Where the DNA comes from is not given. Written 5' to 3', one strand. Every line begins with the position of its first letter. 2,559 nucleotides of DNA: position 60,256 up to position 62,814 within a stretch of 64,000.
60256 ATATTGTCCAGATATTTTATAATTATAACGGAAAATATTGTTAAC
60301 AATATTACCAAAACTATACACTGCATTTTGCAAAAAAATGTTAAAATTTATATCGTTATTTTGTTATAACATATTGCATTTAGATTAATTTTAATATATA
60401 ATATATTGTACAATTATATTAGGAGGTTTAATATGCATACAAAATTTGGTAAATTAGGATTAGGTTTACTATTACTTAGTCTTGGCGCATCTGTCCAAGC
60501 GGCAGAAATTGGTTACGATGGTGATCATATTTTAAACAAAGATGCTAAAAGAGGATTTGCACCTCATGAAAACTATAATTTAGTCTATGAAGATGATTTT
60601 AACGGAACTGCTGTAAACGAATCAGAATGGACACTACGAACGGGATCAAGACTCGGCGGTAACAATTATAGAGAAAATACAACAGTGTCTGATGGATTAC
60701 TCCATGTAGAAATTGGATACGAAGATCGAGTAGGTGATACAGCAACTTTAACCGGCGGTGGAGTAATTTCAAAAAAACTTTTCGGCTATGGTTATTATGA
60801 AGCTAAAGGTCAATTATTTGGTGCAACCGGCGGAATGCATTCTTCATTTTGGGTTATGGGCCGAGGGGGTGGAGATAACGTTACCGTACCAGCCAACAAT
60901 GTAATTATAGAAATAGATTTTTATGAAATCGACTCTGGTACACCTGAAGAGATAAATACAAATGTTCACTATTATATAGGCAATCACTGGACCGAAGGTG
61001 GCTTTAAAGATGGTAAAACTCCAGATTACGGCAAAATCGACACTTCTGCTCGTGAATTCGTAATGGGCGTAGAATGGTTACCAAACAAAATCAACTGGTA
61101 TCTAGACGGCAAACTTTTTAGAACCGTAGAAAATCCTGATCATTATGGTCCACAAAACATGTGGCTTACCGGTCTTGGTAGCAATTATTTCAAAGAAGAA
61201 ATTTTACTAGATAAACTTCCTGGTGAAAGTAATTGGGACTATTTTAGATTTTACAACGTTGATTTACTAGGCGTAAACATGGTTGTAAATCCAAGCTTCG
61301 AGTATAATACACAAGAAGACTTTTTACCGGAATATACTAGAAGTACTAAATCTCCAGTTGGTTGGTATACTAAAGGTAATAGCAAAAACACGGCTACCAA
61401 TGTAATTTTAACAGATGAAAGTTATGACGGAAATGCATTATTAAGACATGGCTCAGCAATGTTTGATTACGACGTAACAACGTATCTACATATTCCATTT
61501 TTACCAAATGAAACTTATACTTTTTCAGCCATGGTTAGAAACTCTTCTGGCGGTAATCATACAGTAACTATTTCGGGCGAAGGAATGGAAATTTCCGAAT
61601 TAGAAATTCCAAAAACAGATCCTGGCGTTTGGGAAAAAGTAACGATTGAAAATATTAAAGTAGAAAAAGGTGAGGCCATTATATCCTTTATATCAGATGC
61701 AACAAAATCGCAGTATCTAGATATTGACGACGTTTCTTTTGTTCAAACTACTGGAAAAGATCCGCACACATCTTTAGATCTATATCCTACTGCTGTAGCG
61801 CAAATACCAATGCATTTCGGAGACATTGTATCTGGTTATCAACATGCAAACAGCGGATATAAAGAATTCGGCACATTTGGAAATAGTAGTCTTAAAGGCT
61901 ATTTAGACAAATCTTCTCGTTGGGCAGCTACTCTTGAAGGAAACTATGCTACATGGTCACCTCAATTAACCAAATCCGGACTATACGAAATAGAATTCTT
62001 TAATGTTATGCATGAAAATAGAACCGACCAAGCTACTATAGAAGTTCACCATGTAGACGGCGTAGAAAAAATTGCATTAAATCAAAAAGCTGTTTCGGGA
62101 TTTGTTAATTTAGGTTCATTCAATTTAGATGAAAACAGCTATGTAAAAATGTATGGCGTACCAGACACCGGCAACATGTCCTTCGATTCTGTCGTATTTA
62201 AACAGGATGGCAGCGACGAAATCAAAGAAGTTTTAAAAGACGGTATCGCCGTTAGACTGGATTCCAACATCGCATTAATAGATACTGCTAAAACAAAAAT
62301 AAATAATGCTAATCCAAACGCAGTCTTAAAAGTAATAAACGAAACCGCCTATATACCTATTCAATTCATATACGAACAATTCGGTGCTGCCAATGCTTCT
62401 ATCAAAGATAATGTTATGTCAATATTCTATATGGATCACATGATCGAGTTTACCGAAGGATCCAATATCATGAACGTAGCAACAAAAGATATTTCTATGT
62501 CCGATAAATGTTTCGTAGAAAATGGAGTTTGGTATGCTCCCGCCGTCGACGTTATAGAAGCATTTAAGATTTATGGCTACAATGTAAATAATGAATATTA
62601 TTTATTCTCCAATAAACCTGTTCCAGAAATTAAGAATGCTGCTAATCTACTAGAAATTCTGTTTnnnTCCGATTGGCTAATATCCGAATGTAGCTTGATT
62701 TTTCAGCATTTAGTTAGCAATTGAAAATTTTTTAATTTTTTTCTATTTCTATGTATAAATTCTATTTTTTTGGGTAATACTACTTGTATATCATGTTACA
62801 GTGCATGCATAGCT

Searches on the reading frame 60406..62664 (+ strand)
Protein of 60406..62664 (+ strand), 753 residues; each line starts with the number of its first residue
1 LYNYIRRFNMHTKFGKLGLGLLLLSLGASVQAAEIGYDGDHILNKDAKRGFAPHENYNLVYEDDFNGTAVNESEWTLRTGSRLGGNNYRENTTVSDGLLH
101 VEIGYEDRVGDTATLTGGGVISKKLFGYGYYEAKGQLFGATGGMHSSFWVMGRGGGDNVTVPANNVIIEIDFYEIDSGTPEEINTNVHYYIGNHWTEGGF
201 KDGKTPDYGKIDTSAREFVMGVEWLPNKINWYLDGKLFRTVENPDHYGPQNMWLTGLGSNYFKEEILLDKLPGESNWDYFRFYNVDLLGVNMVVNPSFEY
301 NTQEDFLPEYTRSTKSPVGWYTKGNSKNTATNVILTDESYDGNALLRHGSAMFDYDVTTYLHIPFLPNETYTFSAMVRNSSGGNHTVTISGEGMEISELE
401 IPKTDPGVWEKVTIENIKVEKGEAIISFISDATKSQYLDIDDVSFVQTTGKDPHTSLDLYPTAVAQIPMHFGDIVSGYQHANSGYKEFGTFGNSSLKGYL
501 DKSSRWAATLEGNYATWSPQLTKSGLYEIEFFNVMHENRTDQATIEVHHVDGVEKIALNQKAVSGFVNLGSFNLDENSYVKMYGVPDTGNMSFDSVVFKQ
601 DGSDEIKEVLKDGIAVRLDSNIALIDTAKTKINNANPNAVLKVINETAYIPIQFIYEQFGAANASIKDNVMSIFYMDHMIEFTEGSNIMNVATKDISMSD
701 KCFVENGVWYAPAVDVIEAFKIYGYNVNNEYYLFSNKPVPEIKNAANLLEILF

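Call 32: search_protein_families(library=pfam, proteins=[window:60406-62664:+])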
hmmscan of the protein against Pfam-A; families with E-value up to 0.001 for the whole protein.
window:60406-62664:+ (753 aa): 5 families
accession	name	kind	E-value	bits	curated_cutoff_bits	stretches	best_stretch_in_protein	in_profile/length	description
PF00722.28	Glyco_hydro_16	-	5.3e-12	46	22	1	115-247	29-141/175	Glycosyl hydrolases family 16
PF25275.1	Golvesin_C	-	7.7e-09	36.1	31.6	1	498-578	25-107/132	Golvesin C-terminal domain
PF07833.16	Cu_amine_oxidN1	-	4.2e-07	30.3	24.2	1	638-721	10-94/108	Copper amine oxidase N-terminal domain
PF02018.23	CBM_4_9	-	0.00072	20.4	25.9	1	291-413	2-113/136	Carbohydrate binding domain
PF03422.21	CBM_6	-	0.00072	20.3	28.9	0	356-446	32-124/125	Carbohydrate binding module (family 6)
